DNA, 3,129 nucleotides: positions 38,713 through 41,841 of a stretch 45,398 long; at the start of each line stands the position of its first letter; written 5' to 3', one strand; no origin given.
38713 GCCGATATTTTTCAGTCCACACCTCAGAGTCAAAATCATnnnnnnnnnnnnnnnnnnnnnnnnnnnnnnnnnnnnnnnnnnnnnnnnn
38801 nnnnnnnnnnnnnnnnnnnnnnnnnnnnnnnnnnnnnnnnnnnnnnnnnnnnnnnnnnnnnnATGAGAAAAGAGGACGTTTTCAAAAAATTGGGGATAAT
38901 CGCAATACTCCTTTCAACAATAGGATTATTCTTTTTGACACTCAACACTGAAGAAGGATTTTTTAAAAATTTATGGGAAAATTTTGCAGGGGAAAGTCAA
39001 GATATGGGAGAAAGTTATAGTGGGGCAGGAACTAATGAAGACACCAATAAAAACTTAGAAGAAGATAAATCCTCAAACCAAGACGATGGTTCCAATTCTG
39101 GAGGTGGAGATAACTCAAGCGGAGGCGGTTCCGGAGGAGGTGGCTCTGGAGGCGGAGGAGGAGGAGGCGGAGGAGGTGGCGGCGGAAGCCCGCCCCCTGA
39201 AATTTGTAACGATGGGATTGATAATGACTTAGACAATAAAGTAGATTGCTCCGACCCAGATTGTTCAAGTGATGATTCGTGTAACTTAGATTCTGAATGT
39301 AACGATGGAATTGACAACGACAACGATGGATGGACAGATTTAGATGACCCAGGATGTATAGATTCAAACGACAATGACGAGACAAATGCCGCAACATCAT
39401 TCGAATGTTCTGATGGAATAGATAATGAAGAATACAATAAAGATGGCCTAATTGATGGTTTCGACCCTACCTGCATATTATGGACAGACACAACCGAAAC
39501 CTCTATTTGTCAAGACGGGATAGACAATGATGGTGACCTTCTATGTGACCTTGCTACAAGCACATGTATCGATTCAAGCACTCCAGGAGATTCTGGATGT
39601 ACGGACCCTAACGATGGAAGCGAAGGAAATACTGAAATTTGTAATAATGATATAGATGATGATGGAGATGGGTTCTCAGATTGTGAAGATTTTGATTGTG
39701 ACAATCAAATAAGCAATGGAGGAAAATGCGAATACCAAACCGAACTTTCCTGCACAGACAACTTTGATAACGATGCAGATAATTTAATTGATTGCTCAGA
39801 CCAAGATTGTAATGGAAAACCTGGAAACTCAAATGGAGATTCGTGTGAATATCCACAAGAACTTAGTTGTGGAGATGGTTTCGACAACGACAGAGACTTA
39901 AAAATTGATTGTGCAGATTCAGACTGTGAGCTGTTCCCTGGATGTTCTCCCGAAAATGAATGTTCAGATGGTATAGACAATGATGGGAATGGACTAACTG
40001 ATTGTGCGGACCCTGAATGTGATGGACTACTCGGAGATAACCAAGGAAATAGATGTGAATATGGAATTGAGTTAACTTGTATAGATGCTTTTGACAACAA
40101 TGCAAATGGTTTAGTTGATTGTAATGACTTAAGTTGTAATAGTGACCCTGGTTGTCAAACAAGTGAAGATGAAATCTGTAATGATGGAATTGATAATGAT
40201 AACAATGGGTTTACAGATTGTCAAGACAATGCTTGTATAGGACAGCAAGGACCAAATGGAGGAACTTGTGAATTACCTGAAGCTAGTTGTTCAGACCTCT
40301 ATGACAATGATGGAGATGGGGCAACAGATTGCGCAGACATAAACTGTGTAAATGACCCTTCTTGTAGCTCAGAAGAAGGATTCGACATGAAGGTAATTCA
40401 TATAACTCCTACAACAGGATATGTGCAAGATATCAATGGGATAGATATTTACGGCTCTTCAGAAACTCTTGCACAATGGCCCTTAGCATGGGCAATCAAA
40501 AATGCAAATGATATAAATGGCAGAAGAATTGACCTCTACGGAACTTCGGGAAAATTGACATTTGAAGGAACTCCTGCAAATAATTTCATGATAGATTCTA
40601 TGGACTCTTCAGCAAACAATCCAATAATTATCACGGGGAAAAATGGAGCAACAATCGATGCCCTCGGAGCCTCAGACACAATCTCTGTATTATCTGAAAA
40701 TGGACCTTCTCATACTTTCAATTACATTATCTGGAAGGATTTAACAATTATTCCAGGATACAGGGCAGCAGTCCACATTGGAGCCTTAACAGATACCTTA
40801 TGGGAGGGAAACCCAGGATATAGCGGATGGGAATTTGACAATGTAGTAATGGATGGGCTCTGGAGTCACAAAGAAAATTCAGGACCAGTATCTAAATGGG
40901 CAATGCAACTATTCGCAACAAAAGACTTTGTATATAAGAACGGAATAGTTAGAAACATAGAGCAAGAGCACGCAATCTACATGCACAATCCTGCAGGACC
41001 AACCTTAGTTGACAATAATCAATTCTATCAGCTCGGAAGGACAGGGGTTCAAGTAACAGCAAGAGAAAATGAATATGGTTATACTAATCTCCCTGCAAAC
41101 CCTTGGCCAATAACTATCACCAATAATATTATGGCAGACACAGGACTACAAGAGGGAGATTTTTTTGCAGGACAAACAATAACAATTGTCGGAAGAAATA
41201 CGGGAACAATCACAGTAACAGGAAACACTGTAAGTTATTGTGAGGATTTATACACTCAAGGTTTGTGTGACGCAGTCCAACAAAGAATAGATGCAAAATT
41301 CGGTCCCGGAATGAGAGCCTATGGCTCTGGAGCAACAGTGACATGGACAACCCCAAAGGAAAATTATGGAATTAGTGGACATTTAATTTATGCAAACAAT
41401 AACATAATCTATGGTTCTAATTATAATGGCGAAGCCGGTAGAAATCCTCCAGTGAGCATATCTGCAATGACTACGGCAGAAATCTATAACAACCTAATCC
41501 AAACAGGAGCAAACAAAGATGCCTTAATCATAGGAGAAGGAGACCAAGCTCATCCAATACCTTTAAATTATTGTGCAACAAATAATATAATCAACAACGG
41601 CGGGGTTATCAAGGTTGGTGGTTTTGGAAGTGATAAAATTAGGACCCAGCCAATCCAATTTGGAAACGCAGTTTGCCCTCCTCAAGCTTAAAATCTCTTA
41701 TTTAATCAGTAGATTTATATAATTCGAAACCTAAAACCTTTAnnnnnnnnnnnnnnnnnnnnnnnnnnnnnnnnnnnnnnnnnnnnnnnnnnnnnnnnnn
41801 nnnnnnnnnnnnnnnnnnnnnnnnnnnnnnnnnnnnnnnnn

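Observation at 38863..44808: Tandem giant surface proteins: shared anchor, linker and Cys/Asp-repeat stalk with different heads (beta-helix versus LVIVD propeller)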

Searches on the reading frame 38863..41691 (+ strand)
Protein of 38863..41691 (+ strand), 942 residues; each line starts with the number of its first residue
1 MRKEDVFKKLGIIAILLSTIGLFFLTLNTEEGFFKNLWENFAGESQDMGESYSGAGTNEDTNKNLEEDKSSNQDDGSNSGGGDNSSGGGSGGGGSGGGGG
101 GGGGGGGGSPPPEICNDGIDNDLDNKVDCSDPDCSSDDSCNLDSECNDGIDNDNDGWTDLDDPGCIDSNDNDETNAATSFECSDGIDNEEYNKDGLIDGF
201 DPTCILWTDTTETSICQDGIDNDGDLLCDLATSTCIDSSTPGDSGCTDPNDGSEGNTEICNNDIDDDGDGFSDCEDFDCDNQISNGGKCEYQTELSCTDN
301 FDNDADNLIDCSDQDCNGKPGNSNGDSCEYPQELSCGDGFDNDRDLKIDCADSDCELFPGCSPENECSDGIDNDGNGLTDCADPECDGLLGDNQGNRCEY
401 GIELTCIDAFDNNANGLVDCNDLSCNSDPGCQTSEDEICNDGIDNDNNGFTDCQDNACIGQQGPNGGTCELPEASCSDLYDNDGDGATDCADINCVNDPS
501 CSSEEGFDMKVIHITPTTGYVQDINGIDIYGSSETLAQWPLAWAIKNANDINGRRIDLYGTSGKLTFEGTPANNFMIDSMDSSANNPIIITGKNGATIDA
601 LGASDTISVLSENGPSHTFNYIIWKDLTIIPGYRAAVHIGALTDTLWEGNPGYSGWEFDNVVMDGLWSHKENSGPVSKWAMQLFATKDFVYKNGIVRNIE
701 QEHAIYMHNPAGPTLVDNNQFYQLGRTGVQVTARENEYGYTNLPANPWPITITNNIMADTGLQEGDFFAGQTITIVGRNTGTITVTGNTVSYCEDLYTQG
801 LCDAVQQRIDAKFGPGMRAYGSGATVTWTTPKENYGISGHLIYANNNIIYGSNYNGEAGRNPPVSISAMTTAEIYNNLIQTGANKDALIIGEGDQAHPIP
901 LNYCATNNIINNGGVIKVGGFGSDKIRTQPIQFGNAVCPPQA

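Call 6: search_protein_families(library=pfam, proteins=[window:38863-41691:+], max_evalue=1)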
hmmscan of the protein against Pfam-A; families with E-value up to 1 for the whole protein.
window:38863-41691:+ (942 aa): 0 families
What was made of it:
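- On SPEARE proteins of Nanohaloarchaeota: No Pfam domains in G1 or G2 (call 6).
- Closest known: PL6 polysaccharide lyases. Different: G1 itself hits no Pfam beta-helix or Chondroitinas_B model (call 6).
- It has no similarity to SPEARE-type domains (call 6).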

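Call 7: search_protein_families(library=ncbifam, proteins=[window:38863-41691:+], max_evalue=1)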
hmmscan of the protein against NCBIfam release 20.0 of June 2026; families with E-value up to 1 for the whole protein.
window:38863-41691:+ (942 aa): 1 family
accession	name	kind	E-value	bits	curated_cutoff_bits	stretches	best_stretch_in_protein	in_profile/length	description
NF033662.1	acid_disulf_rpt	repeat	1.1e-72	239.4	41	11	364-388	4-28/32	acidic double-disulfide repeat-containing protein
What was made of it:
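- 39202..40365 (+): G1 stalk: 11 acidic Cys repeats (aa 114-501; 40 Cys; Asp+Glu 27.6 %). Repeats 2-3 have two Cys, repeat 4 is irregular, and the other eight have four Cys. Repeats 5-11 alternate long-loop and short units. NF033662 at 239 bits in 11 stretches (call 7).
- Closest known: NCBIfam NF033662 'acidic double-disulfide repeat-containing protein'. Same: The counts are 11 and 3 repeat stretches (call 7).
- NF033662 above its cutoff in both proteins (call 7).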

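Call 43: find_encoding_contigs(protein=window:38863-41691:+, flank=3000, max_places=4)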
Protein window:38863-41691:+ (942 aa): 3 contigs read that carry it; 2 places shown.
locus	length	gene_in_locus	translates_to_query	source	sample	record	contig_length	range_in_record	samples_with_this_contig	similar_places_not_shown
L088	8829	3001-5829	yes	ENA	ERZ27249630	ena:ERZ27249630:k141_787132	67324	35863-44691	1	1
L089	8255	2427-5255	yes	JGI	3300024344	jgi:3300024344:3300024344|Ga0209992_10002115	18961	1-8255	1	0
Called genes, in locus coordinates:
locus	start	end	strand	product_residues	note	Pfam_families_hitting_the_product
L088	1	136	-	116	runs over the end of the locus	PF07291:MauE, PF07681:DoxX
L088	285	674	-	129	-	-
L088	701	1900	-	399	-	PF05496:RuvB_N (weak), PF20720:nSTAND3 (faint), PF00004:AAA, PF13173:AAA_14 (faint), PF21960:RCF1-5-like_lid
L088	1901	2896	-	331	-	PF04851:ResIII (faint), PF05496:RuvB_N (weak), PF13173:AAA_14 (weak), PF00004:AAA, PF13177:DNA_pol3_delta2 (weak), PF25361:AAA_lid_RFC1, PF08542:Rep_fac_C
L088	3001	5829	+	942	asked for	-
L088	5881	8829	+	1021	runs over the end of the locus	-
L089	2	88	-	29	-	?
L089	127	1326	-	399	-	PF05496:RuvB_N (weak), PF20720:nSTAND3 (faint), PF00004:AAA, PF13173:AAA_14 (faint), PF21960:RCF1-5-like_lid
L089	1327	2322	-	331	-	PF04851:ResIII (faint), PF05496:RuvB_N (weak), PF13173:AAA_14 (weak), PF00004:AAA, PF13177:DNA_pol3_delta2 (weak), PF25361:AAA_lid_RFC1, PF08542:Rep_fac_C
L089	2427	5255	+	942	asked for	-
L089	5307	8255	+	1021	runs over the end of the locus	-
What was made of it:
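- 38863..41691 (+): G1 coding sequence, 942 aa, about 100 kDa, pI 4.05. The identical protein is on public contigs ENA ERZ27249630 k141_787132 and JGI Ga0209992_10002115 (call 43).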

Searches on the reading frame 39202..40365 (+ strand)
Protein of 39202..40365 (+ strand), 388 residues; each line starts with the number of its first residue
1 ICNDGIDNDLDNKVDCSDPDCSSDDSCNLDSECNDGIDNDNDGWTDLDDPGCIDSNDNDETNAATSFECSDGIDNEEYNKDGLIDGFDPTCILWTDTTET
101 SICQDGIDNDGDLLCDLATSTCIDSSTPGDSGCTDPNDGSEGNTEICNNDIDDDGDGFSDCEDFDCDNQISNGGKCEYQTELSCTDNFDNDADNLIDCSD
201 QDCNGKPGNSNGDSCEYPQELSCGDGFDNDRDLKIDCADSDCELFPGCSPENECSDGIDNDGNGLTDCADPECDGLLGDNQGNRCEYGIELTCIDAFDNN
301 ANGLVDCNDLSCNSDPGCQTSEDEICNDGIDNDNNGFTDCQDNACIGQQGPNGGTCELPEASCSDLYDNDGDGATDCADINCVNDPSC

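Call 51: find_homologous_proteins(query=window:39202-40365:+, max_evalue=0.00001)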
Query window:39202-40365:+ (388 aa): 1464 proteins with E <= 0.00001 among 8000 candidates; the best 120 are listed.
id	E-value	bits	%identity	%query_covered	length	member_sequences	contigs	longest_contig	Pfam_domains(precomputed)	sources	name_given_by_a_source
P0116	4.9e-95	337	51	62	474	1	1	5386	-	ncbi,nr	ncbi:hypothetical protein D6817_05315 [Candidatus Pacearchaeota archaeon]|nr:MAG: hypothetical prote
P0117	1.4e-65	240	46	64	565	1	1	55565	-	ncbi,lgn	-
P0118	2.4e-62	230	47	59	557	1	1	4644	-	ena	-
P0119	3.1e-59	219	42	72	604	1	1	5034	-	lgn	-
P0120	1.3e-55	208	43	75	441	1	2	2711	-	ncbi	-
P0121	1.5e-55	207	49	64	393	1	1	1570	-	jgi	jgi:hypothetical protein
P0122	1.1e-53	201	42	74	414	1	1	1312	-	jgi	-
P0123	7.2e-53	198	50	55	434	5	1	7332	-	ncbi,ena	-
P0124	1.2e-52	198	38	96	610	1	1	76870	-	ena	-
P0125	2.1e-52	197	36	91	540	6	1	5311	-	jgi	jgi:hypothetical protein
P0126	8.7e-51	192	35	82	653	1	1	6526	-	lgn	-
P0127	7.3e-49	185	39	63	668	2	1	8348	-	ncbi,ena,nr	ncbi:MAG: hypothetical protein RBU30_16060 [Polyangia bacterium]|nr:hypothetical protein [Polyangia 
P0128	3.8e-46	176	43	56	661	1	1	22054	PF01483.28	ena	-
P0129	9.8e-45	172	40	63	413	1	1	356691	-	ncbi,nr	ncbi:hypothetical protein C0416_05585 [bacterium]|nr:hypothetical protein [bacterium]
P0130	2.4e-44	170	42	63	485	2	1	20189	-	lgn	-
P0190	3.6e-30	124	34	100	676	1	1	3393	PF11617.14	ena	-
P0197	2.0e-29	121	42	52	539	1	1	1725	PF00754.32,PF11617.14,PF22633.4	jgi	jgi:hypothetical protein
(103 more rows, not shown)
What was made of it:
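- Closest known: MopE-type putative metal-binding motif. Same: Two stalk homologues carry PF11617 (call 51).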

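Call 61: search_solved_structures(query=window:39202-40365:+, max_evalue=10, show_alignments=4)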
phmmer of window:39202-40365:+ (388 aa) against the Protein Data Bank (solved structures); distinct sequences matched with E-value up to 10: 3.
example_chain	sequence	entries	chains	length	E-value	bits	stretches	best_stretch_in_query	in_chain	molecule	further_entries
7plp_A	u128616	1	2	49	0.0016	20.9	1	251-273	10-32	Teneurin-4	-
1a2x_A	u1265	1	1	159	1.4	11.2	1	149-200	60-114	TROPONIN C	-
8fia_A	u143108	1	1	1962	9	8.6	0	2-28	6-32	Teneurin-m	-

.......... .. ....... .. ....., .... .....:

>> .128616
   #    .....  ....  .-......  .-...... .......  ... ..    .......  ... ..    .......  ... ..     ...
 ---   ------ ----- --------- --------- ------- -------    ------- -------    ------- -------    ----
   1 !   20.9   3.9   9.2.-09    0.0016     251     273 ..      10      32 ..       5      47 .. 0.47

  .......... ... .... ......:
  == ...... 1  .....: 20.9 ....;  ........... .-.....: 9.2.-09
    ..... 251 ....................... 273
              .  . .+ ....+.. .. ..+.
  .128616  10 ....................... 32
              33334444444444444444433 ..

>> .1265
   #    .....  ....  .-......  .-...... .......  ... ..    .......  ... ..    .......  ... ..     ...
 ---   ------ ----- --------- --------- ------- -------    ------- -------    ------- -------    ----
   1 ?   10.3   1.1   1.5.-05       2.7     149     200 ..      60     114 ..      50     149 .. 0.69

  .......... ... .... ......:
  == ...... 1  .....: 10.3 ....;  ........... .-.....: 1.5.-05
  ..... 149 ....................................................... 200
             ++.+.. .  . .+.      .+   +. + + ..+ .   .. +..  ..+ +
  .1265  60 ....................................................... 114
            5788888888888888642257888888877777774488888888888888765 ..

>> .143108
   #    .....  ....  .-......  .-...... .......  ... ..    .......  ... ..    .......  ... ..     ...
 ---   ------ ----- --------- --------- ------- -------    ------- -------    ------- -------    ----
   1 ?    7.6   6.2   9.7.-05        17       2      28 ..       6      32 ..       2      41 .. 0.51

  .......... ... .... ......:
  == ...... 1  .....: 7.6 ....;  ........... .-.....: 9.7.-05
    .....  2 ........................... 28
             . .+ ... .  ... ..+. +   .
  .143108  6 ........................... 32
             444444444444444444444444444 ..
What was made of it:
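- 39202..40365 (+): Teneurin-4 C-rich domain 7PLP, E 0.0016 (call 61).
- The repeat aligns to teneurin-4 7PLP (call 61).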

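Call 68: search_protein_families(library=pfam, proteins=[P0116], max_evalue=0.05)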
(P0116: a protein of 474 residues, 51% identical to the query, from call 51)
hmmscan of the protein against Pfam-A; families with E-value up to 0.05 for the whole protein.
P0116 (474 aa): 0 families
